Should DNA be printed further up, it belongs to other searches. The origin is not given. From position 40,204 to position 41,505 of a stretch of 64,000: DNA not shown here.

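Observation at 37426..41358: hcrCAB-like molybdoenzyme whose FAD subunit carries an HcrB-type four-cysteine insertion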

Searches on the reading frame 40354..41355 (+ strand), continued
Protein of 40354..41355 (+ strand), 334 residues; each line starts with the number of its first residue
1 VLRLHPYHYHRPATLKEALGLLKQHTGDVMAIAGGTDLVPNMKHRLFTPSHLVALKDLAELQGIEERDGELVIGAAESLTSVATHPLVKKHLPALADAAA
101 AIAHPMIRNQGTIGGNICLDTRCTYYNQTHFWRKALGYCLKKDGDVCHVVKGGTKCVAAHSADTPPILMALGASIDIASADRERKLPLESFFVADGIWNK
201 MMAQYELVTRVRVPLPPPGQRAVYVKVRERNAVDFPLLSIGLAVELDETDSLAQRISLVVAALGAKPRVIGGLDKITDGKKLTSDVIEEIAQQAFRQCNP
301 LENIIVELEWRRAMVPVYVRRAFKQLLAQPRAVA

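Call 83: search_protein_families(library=pfam, proteins=[L007:1-1689:+, L007:1704-2513:+, L007:2458-3369:+, L007:3388-4170:+, L007:8490-9971:+, L007:10035-10676:+, L006:2509-4113:-, L006:1465-2466:-, L006:712-1440:-, L006:4056-4763:+], max_evalue=0.0001)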
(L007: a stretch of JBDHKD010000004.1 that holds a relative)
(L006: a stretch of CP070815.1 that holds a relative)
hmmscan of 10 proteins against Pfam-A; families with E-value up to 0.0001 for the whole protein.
L007:1-1689:+ (562 aa): 17 families
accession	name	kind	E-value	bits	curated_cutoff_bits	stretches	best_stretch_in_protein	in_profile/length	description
PF13181.12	TPR_8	-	6.6e-26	88.7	25.7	0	185-217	1-33/34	Tetratricopeptide repeat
PF14559.12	TPR_19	-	1.4e-25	89.8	25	2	454-515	5-66/68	Tetratricopeptide repeat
PF00515.34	TPR_1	-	3.8e-25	87.1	27.8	0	253-286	1-34/34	Tetratricopeptide repeat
PF07719.23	TPR_2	-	1.5e-24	84.4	27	0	253-286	1-34/34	Tetratricopeptide repeat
PF13432.12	TPR_16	-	3.6e-22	78.9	32.7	2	190-253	2-65/65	Tetratricopeptide repeat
PF13414.12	TPR_11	-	1.5e-21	76.2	26.8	0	486-522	6-42/42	TPR repeat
PF13428.12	TPR_14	-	2.1e-21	74.6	23.5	1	220-262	2-44/44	Tetratricopeptide repeat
PF13424.12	TPR_12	-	1.3e-20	73.8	30.1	0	509-558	4-54/77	Tetratricopeptide repeat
PF13431.12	TPR_17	-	8.5e-20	69.8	24.4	0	179-205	7-33/34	Tetratricopeptide repeat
PF13174.12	TPR_6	-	1.2e-15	57.4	26.3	0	220-251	1-32/33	Tetratricopeptide repeat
PF13176.12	TPR_7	-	2.1e-14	52.8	27.9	0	222-253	2-35/36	Tetratricopeptide repeat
PF13371.12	TPR_9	-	2.4e-13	50.3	35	1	194-255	4-65/73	Tetratricopeptide repeat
PF25064.1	ARM_TT21_5th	-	4.1e-08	34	27.8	0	257-345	5-93/117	TT21 fifth ARM repeats domain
PF12895.13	ANAPC3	-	1.1e-07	32.4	27.2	0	168-243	6-80/82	Anaphase-promoting complex, cyclosome, subunit 3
PF23914.1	TPR_CcmH_CycH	-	1.1e-07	32.3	42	0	182-225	47-90/158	Cytochrome c-type biogenesis protein H TPR domain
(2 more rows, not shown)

L007:1704-2513:+ (269 aa): 2 families
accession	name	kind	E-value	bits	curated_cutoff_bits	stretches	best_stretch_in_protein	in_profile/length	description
PF00378.25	ECH_1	-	7.3e-64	215.9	27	1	12-261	4-249/251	Enoyl-CoA hydratase/isomerase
PF16113.10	ECH_2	-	3.2e-43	148.9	27.2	1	14-193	1-179/335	Enoyl-CoA hydratase/isomerase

L007:2458-3369:+ (303 aa): 3 families
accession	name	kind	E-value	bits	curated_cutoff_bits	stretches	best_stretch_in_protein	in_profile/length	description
PF02737.24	3HCDH_N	-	2.7e-64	216.8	22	1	23-201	2-179/180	3-hydroxyacyl-CoA dehydrogenase, NAD binding domain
PF00725.27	3HCDH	-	1.6e-31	109.1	22.1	1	204-300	1-97/97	3-hydroxyacyl-CoA dehydrogenase, C-terminal domain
PF03446.21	NAD_binding_2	-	3.9e-06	27.4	21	1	22-121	1-78/161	NAD binding domain of 6-phosphogluconate dehydrogenase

L007:3388-4170:+ (260 aa): 2 families
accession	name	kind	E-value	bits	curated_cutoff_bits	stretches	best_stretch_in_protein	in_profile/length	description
PF00378.25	ECH_1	-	1.1e-74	251.4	27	1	12-260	3-251/251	Enoyl-CoA hydratase/isomerase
PF16113.10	ECH_2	-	2.3e-43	149.4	27.2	1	16-195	2-184/335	Enoyl-CoA hydratase/isomerase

L007:8490-9971:+ (493 aa): 1 family
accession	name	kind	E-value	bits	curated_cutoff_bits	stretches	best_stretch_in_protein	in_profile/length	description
PF00474.23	SSF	-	1.5e-33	116.8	22.8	1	36-435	1-406/406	Sodium:solute symporter family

L007:10035-10676:+ (213 aa): 0 families

L006:2509-4113:- (534 aa): 4 families
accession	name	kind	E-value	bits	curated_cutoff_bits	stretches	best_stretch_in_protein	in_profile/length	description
PF25145.1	NfeD1b_N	-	1e-56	192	40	1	117-302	1-188/189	NfeD1b, N-terminal domain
PF24961.1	NfeD_membrane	-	7.4e-24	84.5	26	1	320-441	2-118/119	NfeD integral membrane domain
PF01972.22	SDH_protease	-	1.2e-08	34.7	31.3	1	152-220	96-165/286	ClpP-like SDH-type serine proteinase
PF01957.25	NfeD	-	3.7e-08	33.9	29.1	1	472-526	2-56/57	NfeD-like C-terminal, partner-binding domain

L006:1465-2466:- (333 aa): 1 family
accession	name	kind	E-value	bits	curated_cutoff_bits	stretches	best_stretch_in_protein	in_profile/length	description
PF12127.13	FloA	-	9.3e-159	528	34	1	12-320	4-312/314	Flotillin-like protein FloA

L006:712-1440:- (242 aa): 0 families

L006:4056-4763:+ (235 aa): 3 families
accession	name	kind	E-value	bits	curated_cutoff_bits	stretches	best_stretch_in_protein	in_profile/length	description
PF17932.6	TetR_C_24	-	1.7e-25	89.9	26.4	1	109-220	3-113/114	Tetracyclin repressor-like, C-terminal domain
PF00440.29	TetR_N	-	3e-15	56.2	24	1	46-86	5-45/47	Bacterial regulatory proteins, tetR family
PF08359.16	TetR_C_4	-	1.5e-06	28.9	21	1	92-219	4-132/133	YsiA-like protein, C-terminal region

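Call 84: search_protein_families(library=ncbifam, proteins=[L093:1460-2665:+, L093:2665-3960:+, L093:3960-5312:+, L093:5312-6199:+, L093:6219-6713:+, L093:6713-9004:+, P0124, L093:73-849:+, L092:3983-5047:-, L092:2841-3962:-], max_evalue=1e-10)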
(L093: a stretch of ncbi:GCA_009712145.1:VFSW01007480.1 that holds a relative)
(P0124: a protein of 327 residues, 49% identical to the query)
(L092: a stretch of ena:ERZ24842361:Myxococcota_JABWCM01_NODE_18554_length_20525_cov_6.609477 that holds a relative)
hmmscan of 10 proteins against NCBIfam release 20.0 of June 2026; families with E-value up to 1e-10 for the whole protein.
L093:1460-2665:+ (402 aa): 4 families
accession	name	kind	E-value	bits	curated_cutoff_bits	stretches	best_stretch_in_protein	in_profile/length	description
TIGR02263.1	benz_CoA_red_C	equivalog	3.6e-128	427.8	421.15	1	6-385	2-380/380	benzoyl-CoA reductase subunit C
NF052456.1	HyiscapDhHadC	equivalog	2.3e-40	138.6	700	1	23-383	18-370/372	(R)-2-hydroxyisocaproyl-CoA dehydratase subunit beta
TIGR03190.1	benz_CoA_bzdN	equivalog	4.9e-25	88.1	453.8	1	24-372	18-361/377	benzoyl-CoA reductase, bzd-type, subunit N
NF040772.1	double_cubane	equivalog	4.6e-22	78.6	350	1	24-360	10-347/372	double-cubane-cluster-containing anaerobic reductase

L093:2665-3960:+ (432 aa): 4 families
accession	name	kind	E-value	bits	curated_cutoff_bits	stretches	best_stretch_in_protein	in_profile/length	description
TIGR02260.1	benz_CoA_red_B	equivalog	1.2e-206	686.3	486.55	1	7-415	4-413/413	benzoyl-CoA reductase subunit B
NF052455.1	HyiscapDhHadB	equivalog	1.6e-48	165.3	750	1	10-419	4-398/398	(R)-2-hydroxyisocaproyl-CoA dehydratase subunit alpha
TIGR03191.1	benz_CoA_bzdO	equivalog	1.4e-25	90.4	448.6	1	19-304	17-293/430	benzoyl-CoA reductase, bzd-type, subunit O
NF040772.1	double_cubane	equivalog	1e-18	67.6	350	1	17-415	4-372/372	double-cubane-cluster-containing anaerobic reductase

L093:3960-5312:+ (451 aa): 5 families
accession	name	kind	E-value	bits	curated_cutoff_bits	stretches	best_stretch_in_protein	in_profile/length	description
TIGR02259.1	benz_CoA_red_A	equivalog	2.4e-166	553.8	578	1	1-425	1-431/432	benzoyl-CoA reductase subunit A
TIGR00241.1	CoA_E_activ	domain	1.3e-54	185.3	125.4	1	206-424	38-247/248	acyl-CoA dehydratase activase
TIGR03192.1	benz_CoA_bzdQ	equivalog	2.4e-40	138.8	380.2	1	221-427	85-287/293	benzoyl-CoA reductase, bzd-type, subunit Q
TIGR02261.1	benz_CoA_red_D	equivalog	4.7e-30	104.6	312.85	1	224-426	62-262/262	benzoyl-CoA reductase subunit D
TIGR03286.1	methan_mark_15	hypoth_equivalog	1.3e-25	90.3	455.75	1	207-425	183-400/404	methanogenesis marker 15 protein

L093:5312-6199:+ (296 aa): 5 families
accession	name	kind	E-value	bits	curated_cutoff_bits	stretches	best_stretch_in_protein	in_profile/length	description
TIGR02261.1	benz_CoA_red_D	equivalog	2.1e-93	312.3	312.85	1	6-274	2-262/262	benzoyl-CoA reductase subunit D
TIGR00241.1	CoA_E_activ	domain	2.6e-37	128.7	125.4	1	7-273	2-248/248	acyl-CoA dehydratase activase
TIGR03192.1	benz_CoA_bzdQ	equivalog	3.8e-28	98.8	380.2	1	6-274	33-286/293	benzoyl-CoA reductase, bzd-type, subunit Q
TIGR02259.1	benz_CoA_red_A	equivalog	1.1e-25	90.3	578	1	23-271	185-429/432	benzoyl-CoA reductase subunit A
TIGR03286.1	methan_mark_15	hypoth_equivalog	6.8e-15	54.9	455.75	1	5-250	144-390/404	methanogenesis marker 15 protein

L093:6219-6713:+ (165 aa): 11 families
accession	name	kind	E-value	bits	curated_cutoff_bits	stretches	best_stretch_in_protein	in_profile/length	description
NF041020.1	glyceraldDH_gamma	equivalog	1.8e-57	193.5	290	1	8-156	12-160/164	glyceraldehyde dehydrogenase subunit gamma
TIGR03193.1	4hydroxCoAred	equivalog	3.8e-56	189.1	257.8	1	9-155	2-148/148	4-hydroxybenzoyl-CoA reductase subunit gamma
NF045668.1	pterin_aldehy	equivalog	6.2e-56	190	1100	1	10-160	4-157/905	molybdopterin-dependent aldehyde oxidoreductase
NF043084.2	XdhC_XDHase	equivalog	9.9e-53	177.7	217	1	8-154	2-149/151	xanthine dehydrogenase subunit XdhC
TIGR03198.1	pucE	equivalog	1.1e-50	171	254.3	1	8-155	3-149/151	xanthine dehydrogenase subunit E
TIGR02963.1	xanthine_xdhA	equivalog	3.1e-47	161.3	467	1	11-156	3-159/468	xanthine dehydrogenase small subunit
NF008514.0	PRK11433.1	equivalog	4.5e-47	160.4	322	1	3-156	47-215/218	aldehyde dehydrogenase iron-sulfur subunit PaoA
TIGR03311.1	Se_dep_XDH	equivalog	4.9e-47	160.5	830.45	1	10-161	2-150/848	selenium-dependent xanthine dehydrogenase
NF007387.0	PRK09908.1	equivalog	2.2e-44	150.7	212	1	9-156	9-157/159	xanthine dehydrogenase iron sulfur-binding subunit XdhC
TIGR02969.1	mam_aldehyde_ox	subfamily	1.6e-32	112.1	1912.3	1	13-155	7-161/1330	aldehyde oxidase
TIGR03313.1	Se_sel_red_Mo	hypoth_equivalog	4.1e-13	47.9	1101.9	1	13-156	3-146/951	molybdopterin-dependent oxidoreductase Mo/Fe-S-binding subunit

L093:6713-9004:+ (764 aa): 13 families
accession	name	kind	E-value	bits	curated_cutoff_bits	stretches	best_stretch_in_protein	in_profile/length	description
TIGR03194.1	4hydrxCoA_A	equivalog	1.8e-253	843.4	994.55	1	9-752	2-745/746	4-hydroxybenzoyl-CoA reductase subunit alpha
NF043082.1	XdhA_XDHase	equivalog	8.6e-162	540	780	1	4-753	1-752/758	xanthine dehydrogenase subunit XdhA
NF007426.0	PRK09970.1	equivalog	4.6e-157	524.3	916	1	2-753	4-755/761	xanthine dehydrogenase molybdenum-binding subunit XdhA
TIGR03196.1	pucD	equivalog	6.9e-140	467.8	783.65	1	4-748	3-753/763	xanthine dehydrogenase subunit D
NF041018.1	glyceraldDH_alpha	equivalog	1.9e-123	413.4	790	1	3-749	2-740/741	glyceraldehyde dehydrogenase subunit alpha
NF040766.1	CODH_aero_grp5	exception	3.2e-111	372.9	950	2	3-570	4-587/785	aerobic carbon-monoxide dehydrogenase large subunit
TIGR03311.1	Se_dep_XDH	equivalog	2.2e-104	350.3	830.45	2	3-539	161-681/848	selenium-dependent xanthine dehydrogenase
NF045668.1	pterin_aldehy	equivalog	3.5e-101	339.8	1100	2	2-537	173-719/905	molybdopterin-dependent aldehyde oxidoreductase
TIGR02416.1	CO_dehy_Mo_lg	equivalog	4.1e-94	316.2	991.15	1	17-751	6-769/770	aerobic carbon-monoxide dehydrogenase large subunit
TIGR03313.1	Se_sel_red_Mo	hypoth_equivalog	9.8e-91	304.8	1101.9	2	148-753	352-949/951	molybdopterin-dependent oxidoreductase Mo/Fe-S-binding subunit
TIGR02965.1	xanthine_xdhB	equivalog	2.6e-82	277.2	849.5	1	10-757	6-758/758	xanthine dehydrogenase molybdopterin binding subunit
NF041671.1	peri_hyde_PaoC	equivalog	5.2e-76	256.5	1180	1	1-755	15-733/735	aldehyde oxidoreductase molybdenum-binding subunit PaoC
TIGR02969.1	mam_aldehyde_ox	subfamily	1.5e-39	135.3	1912.3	1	15-736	587-1280/1330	aldehyde oxidase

P0124 (327 aa): 6 families
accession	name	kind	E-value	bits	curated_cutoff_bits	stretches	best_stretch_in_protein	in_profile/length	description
TIGR03195.1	4hydrxCoA_B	equivalog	1.2e-80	271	404.55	1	5-319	3-315/321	4-hydroxybenzoyl-CoA reductase subunit beta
NF043083.1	XdhB_XDHase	equivalog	4.9e-43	147.3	310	2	10-116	8-116/289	xanthine dehydrogenase subunit XdhB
NF007427.0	PRK09971.1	equivalog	1.7e-41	142.4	287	2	9-116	7-116/292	xanthine dehydrogenase FAD-binding subunit XdhB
NF041019.1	glyceraldDH_beta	equivalog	4.8e-38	131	350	2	155-323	117-280/280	glyceraldehyde dehydrogenase subunit beta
TIGR02963.1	xanthine_xdhA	equivalog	4.6e-30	104.7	467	1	160-322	307-467/468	xanthine dehydrogenase small subunit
TIGR03199.1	pucC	equivalog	1.4e-22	80.3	306.05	1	14-117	3-108/264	xanthine dehydrogenase subunit C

L093:73-849:+ (259 aa): 59 families (the best 25 are shown)
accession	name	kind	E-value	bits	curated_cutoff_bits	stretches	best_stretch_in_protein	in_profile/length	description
TIGR03189.1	dienoyl_CoA_hyt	equivalog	5.4e-56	189.7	292.5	1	10-258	7-250/251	cyclohexa-1,5-dienecarbonyl-CoA hydratase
NF005879.0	PRK07827.1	equivalog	3.9e-32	111.5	283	1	10-257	13-260/261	enoyl-CoA hydratase family protein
NF051848.1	EnCoAHydtEchA19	equivalog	1.1e-31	110.3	400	1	10-257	6-256/258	enoyl-CoA hydratase EchA19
NF005803.0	PRK07658.1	equivalog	2.2e-31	109.2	313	1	11-256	9-254/257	enoyl-CoA hydratase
NF006007.0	PRK08138.1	subfamily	2.9e-29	102.2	355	1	20-256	24-258/261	enoyl-CoA hydratase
NF007239.0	PRK09674.1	equivalog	1.4e-28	100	371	1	11-256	11-254/257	2,3-dehydroadipyl-CoA hydratase PaaF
NF042430.2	EnCoAhydt_DpgD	equivalog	1.7e-28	99.8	400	1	11-257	4-256/258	enoyl-CoA-hydratase DpgD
NF006566.0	PRK09076.1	subfamily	1.8e-28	99.9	286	1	8-257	9-258/260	enoyl-CoA hydratase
NF004795.0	PRK06143.1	subfamily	4.8e-27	95.1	283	1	16-181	21-191/260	enoyl-CoA hydratase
NF006100.0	PRK08252.1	subfamily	8.2e-27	94.4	282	1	11-257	10-252/254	crotonase/enoyl-CoA hydratase family protein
NF006008.0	PRK08139.1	equivalog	1.6e-26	93.5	313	1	11-258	18-265/266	enoyl-CoA hydratase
NF046063.1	oxepin_alt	equivalog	3.9e-26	92.1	300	1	10-255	6-254/254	oxepin-CoA hydrolase, alternative type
NF005802.0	PRK07657.1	equivalog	4e-26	92.1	363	1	14-256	14-257/260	enoyl-CoA hydratase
NF004517.0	PRK05862.1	equivalog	4.7e-26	91.8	396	1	11-256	11-254/257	enoyl-CoA hydratase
NF008506.0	PRK11423.1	equivalog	1.2e-25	90.5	257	1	22-257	23-259/261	methylmalonyl-CoA decarboxylase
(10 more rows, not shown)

L092:3983-5047:- (354 aa): 19 families
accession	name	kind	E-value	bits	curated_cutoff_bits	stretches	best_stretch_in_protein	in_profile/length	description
TIGR03201.1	dearomat_had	equivalog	1.1e-127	426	338.65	1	14-352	8-349/349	6-hydroxycyclohex-1-ene-1-carbonyl-CoA dehydrogenase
NF010344.0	PRK13771.1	subfamily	3.6e-42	144.5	349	1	6-351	2-332/334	putative alcohol dehydrogenase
NF041097.1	keto_inos_dh_IolM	equivalog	1.5e-41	142.4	450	1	20-344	43-382/389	scyllo-inosose 3-dehydrogenase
NF006940.0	PRK09422.1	equivalog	3.4e-37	128.2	344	1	26-351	21-334/338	alcohol dehydrogenase AdhP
NF047908.1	AldhRedAhr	equivalog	1.2e-33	116.5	470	1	6-351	5-334/335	NADPH-dependent aldehyde reductase Ahr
NF003808.0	PRK05396.1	equivalog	4.8e-33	114.4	380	1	20-341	16-330/341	L-threonine 3-dehydrogenase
TIGR03451.1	mycoS_dep_FDH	equivalog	3.5e-32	111.6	512.9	1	17-349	14-356/358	S-(hydroxymethyl)mycothiol dehydrogenase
TIGR00692.1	tdh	equivalog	5.2e-32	111.2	458.35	1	20-339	14-328/340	L-threonine 3-dehydrogenase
NF041172.1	AcrlCoa_red_Thmprot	equivalog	3e-30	105.3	500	1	20-340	16-322/334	acryloyl-CoA reductase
TIGR02822.1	adh_fam_2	subfamily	1.4e-29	103.3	283.5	1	15-227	13-223/329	zinc-binding alcohol dehydrogenase family protein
NF007375.0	PRK09880.1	equivalog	7.4e-29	100.6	469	1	31-336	29-327/344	L-idonate 5-dehydrogenase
NF007489.0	PRK10083.1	equivalog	7.7e-29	100.7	376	1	17-320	12-303/339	Zn-dependent oxidoreductase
TIGR03989.1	Rxyl_3153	subfamily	1.1e-27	97.3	440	2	11-109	8-106/370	NDMA-dependent alcohol dehydrogenase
NF007642.0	PRK10309.1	equivalog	3.2e-24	85.8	550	1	30-349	26-343/347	galactitol-1-phosphate 5-dehydrogenase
TIGR03366.1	HpnZ_proposed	hypoth_equivalog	2.6e-23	82.7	328.1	1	27-283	3-261/315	putative phosphonate catabolism associated alcohol dehydrogenase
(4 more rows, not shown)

L092:2841-3962:- (373 aa): 55 families (the best 25 are shown)
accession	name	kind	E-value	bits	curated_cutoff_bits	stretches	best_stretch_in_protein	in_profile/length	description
TIGR03200.1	dearomat_oah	equivalog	6.6e-152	505.7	464.45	1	6-357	2-356/360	6-oxocyclohex-1-ene-1-carbonyl-CoA hydratase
TIGR03210.1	badI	equivalog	1.3e-35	122.9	467.6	1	40-213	13-182/256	2-ketocyclohexanecarboxyl-CoA hydrolase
NF005637.0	PRK07396.1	equivalog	8.9e-35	120.4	380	1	41-213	25-195/273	1,4-dihydroxy-2-naphthoyl-CoA synthase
TIGR01929.1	menB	equivalog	9e-32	110.6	342.7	1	41-213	15-185/259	1,4-dihydroxy-2-naphthoyl-CoA synthase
NF046063.1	oxepin_alt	equivalog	8.3e-27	94.3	300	1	40-212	11-182/254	oxepin-CoA hydrolase, alternative type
NF004475.0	PRK05809.1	subfamily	1.9e-26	93.1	394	1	41-211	16-183/260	short-chain-enoyl-CoA hydratase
NF004634.0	PRK05980.1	equivalog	9.9e-26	90.7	375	1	41-213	15-188/263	crotonase/enoyl-CoA hydratase family protein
NF004840.0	PRK06190.1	equivalog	1.7e-25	90.1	253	1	42-212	17-183/260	enoyl-CoA hydratase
NF051848.1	EnCoAHydtEchA19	equivalog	1.5e-24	86.9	400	1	38-212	9-182/258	enoyl-CoA hydratase EchA19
NF005700.0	PRK07511.1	subfamily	1.9e-24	86.7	274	1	42-211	16-184/260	enoyl-CoA hydratase family protein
NF005802.0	PRK07657.1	equivalog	5.4e-24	85.1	363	1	38-213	13-185/260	enoyl-CoA hydratase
NF042430.2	EnCoAhydt_DpgD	equivalog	5.5e-24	85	400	1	39-213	7-183/258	enoyl-CoA-hydratase DpgD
TIGR02280.1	PaaB1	equivalog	8.4e-24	84.5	345.15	1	41-211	11-179/256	2-(1,2-epoxy-1,2-dihydrophenyl)acetyl-CoA isomerase PaaG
NF006109.0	PRK08260.1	subfamily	2.7e-23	82.7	320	1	41-212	16-200/296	enoyl-CoA hydratase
NF004795.0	PRK06143.1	subfamily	2.7e-22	79.5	283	1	42-213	22-189/260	enoyl-CoA hydratase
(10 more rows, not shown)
